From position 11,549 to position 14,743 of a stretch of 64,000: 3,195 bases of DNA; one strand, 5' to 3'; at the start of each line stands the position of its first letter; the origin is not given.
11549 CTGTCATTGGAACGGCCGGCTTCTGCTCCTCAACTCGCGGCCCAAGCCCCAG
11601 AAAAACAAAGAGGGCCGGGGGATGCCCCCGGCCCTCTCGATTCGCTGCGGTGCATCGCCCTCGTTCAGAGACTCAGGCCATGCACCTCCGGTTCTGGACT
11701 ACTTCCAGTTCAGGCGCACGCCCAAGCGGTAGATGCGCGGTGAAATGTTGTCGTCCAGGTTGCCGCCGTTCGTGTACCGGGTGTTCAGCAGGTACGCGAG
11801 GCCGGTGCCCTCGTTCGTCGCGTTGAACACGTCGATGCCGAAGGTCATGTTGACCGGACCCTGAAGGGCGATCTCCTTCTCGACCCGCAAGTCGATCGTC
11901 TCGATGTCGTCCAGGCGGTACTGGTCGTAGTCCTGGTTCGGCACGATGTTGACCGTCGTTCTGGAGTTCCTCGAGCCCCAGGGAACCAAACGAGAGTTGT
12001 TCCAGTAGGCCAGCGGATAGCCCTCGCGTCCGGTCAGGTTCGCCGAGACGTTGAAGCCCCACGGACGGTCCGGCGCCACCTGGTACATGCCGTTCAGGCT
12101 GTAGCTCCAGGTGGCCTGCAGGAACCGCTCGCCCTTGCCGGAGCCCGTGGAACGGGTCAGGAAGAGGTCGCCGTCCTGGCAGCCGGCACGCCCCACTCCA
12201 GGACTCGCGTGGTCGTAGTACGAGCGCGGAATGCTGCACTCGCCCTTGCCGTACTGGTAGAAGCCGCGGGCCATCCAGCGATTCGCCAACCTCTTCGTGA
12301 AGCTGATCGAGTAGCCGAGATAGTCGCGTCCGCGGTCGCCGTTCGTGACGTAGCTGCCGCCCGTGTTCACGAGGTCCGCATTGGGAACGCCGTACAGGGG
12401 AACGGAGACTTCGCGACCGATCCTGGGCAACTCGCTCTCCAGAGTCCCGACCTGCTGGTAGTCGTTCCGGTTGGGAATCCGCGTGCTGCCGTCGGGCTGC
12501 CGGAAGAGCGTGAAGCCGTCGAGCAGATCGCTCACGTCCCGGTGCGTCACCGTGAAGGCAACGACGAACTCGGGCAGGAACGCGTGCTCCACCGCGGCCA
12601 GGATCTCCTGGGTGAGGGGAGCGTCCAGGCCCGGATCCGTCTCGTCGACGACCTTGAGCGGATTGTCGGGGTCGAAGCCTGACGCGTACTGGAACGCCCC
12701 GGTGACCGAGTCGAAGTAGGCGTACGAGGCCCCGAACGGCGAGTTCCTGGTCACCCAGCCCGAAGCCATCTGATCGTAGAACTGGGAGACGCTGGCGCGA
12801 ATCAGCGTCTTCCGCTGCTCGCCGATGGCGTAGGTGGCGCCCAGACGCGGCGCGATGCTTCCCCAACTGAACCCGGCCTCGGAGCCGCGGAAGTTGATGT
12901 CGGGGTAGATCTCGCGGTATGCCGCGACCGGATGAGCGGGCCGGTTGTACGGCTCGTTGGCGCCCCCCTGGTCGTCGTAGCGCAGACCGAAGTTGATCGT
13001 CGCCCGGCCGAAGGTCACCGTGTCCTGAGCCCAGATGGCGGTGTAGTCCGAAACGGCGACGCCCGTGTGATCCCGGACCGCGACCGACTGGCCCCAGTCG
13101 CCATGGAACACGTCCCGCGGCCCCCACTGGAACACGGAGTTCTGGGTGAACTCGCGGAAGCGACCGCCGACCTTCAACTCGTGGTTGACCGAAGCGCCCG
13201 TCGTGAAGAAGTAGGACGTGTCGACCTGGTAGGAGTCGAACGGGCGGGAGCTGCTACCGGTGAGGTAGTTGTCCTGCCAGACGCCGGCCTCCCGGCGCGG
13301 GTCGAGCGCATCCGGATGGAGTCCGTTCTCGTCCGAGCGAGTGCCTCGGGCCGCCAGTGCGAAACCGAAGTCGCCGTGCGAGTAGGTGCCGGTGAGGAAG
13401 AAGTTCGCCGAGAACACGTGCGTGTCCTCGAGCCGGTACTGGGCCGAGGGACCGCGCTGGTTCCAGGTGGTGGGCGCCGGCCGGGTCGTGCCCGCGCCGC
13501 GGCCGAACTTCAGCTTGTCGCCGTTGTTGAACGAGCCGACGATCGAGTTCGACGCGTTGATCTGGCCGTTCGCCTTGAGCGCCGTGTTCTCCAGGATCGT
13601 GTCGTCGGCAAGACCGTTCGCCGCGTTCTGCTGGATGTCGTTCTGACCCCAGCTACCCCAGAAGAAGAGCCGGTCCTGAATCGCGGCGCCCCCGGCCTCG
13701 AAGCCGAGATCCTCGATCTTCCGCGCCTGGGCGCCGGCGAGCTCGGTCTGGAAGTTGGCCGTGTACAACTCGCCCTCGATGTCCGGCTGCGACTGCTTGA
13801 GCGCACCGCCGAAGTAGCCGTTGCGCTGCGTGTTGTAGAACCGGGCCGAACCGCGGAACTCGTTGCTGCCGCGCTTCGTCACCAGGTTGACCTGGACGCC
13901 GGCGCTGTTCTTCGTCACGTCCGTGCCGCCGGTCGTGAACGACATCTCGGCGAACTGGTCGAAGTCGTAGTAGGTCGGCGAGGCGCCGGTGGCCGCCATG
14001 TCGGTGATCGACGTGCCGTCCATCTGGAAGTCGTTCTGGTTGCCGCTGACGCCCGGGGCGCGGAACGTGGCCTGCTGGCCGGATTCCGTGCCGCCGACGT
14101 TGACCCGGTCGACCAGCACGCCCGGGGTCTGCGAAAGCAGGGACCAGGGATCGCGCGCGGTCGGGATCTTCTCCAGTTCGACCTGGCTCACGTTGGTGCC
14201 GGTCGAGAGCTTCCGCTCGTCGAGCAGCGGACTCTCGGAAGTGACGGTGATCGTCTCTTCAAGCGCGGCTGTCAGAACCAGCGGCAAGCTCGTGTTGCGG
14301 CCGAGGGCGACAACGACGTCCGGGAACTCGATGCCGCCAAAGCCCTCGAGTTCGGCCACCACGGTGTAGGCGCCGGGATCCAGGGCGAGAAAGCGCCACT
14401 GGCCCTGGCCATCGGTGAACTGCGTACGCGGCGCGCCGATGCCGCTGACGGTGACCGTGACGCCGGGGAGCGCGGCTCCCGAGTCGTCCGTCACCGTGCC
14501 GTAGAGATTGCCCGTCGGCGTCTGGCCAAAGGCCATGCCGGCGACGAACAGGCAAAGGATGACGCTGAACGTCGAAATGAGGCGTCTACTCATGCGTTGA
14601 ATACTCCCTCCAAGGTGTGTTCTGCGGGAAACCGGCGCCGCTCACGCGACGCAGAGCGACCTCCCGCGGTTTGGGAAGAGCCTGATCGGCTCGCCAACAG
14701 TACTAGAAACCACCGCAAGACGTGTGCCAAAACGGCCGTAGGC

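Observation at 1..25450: A 25-kb exported-protein island built from recurring enzyme-TPR, FG-GAP and VWA modules, with no visible regulator, ATPase or inner-membrane component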

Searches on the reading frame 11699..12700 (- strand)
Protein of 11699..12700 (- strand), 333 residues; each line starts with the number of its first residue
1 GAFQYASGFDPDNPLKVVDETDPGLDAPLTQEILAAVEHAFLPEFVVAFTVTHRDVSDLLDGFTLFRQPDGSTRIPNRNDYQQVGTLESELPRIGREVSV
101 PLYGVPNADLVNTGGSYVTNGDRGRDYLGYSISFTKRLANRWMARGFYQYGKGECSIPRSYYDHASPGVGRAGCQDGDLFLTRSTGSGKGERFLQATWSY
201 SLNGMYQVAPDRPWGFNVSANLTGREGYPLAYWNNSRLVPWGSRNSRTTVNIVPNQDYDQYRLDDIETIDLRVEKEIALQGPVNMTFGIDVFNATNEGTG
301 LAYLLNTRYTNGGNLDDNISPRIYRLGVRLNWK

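Call 52: search_protein_families(library=pfam, proteins=[window:11699-12700:-], max_evalue=10)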
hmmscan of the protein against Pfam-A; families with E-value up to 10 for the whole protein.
window:11699-12700:- (333 aa): 0 families

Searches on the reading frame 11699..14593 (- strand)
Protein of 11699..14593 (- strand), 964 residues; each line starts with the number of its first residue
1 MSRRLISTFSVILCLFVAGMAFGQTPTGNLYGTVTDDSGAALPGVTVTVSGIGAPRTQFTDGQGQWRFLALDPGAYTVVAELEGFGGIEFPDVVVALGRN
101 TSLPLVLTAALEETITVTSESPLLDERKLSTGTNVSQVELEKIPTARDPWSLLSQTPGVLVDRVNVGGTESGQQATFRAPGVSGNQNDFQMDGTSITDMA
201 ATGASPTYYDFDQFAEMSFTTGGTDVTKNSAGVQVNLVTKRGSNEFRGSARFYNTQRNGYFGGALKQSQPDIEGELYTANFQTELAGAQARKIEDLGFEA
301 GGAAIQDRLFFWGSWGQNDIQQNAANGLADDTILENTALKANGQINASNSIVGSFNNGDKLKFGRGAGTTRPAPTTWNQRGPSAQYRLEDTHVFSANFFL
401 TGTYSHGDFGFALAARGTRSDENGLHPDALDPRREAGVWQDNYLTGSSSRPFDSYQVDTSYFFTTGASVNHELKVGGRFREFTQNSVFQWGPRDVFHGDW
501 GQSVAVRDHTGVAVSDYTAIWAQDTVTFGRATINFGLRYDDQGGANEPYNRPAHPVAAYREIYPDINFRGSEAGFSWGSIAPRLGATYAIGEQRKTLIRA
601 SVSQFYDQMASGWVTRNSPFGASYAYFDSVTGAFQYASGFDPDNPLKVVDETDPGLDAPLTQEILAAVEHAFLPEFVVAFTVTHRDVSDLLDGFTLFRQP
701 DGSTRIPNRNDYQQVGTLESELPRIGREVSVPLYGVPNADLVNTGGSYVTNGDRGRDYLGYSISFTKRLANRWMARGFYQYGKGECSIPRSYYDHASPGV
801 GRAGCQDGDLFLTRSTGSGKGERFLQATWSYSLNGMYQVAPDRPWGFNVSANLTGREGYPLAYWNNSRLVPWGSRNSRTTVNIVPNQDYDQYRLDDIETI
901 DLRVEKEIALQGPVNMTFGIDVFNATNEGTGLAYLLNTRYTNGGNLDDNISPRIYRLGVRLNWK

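Call 4: search_protein_families(library=pfam, proteins=[window:11699-14593:-], max_evalue=0.01)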
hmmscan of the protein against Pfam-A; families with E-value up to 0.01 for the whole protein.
window:11699-14593:- (964 aa): 3 families
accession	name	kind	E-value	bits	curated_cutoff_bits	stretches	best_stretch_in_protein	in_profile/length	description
PF13620.12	CarboxypepD_reg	-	5.4e-15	55.9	32.3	1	30-107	2-81/82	Carboxypeptidase regulatory-like domain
PF13715.12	CarbopepD_reg_2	-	1.7e-05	25.2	32.2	1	31-88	2-58/88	CarboxypepD_reg-like domain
PF07715.20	Plug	-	0.00018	22.4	23.9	1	133-227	10-98/107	TonB-dependent Receptor Plug Domain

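Call 6: search_protein_families(library=ncbifam, proteins=[window:11699-14593:-], max_evalue=0.001)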
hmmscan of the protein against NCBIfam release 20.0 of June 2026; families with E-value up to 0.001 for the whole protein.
window:11699-14593:- (964 aa): 0 families

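Call 32: search_solved_structures(query=window:11699-14593:-, max_evalue=0.01)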
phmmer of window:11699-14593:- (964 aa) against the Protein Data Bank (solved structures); distinct sequences matched with E-value up to 0.01: 0.
